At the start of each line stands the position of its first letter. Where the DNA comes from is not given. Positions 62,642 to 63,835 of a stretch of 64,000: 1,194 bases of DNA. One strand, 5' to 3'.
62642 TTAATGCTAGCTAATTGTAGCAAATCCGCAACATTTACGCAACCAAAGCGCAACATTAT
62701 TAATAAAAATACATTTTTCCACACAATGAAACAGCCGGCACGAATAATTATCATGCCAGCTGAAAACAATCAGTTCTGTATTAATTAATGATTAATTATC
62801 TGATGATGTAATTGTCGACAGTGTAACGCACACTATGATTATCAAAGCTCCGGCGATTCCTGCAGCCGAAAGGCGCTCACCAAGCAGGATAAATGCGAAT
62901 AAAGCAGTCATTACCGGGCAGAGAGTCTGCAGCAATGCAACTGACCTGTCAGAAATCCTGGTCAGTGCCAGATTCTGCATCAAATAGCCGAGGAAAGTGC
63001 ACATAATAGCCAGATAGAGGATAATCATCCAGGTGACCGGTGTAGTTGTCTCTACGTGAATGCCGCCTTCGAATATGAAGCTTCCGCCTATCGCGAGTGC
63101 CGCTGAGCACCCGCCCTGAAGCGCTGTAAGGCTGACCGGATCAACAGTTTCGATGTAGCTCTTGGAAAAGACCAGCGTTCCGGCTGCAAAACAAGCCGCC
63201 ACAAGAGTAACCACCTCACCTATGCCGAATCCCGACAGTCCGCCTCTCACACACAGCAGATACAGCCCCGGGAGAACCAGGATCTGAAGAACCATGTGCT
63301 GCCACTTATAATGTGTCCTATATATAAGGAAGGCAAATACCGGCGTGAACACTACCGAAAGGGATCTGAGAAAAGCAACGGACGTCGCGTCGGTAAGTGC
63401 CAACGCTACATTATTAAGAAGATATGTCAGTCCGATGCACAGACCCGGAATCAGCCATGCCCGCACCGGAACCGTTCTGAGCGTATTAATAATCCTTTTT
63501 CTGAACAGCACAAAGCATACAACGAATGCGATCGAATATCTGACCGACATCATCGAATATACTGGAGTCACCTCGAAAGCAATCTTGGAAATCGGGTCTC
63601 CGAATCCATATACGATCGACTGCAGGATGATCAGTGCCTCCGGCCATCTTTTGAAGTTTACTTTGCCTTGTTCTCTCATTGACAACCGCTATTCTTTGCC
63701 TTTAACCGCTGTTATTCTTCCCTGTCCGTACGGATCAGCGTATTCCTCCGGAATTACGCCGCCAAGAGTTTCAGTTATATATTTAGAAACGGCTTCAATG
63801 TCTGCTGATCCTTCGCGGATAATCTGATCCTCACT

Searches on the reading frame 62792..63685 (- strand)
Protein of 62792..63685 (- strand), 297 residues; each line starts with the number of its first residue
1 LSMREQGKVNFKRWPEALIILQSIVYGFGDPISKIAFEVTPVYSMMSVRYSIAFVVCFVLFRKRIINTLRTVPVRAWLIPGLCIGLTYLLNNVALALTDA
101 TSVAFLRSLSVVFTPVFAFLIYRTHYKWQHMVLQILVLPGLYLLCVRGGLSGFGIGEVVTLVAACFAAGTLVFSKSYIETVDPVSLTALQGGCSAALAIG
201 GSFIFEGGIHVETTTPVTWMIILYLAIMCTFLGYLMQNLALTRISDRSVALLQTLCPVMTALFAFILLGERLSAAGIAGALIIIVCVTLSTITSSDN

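Call 4: search_protein_families(library=pfam, proteins=[window:62792-63685:-], max_evalue=0.01)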
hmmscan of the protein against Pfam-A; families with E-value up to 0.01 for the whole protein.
window:62792-63685:- (297 aa): 3 families
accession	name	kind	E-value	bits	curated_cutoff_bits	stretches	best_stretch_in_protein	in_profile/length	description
PF00892.27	EamA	-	7.6e-33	114.1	28.2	2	155-290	2-133/135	EamA-like transporter family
PF08627.16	CRT-like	-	0.00021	20.9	26.9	1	234-294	82-142/335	CRT-like, chloroquine-resistance transporter-like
PF03151.22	TPT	-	0.0058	16.5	30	0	34-289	22-289/291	Triose-phosphate Transporter family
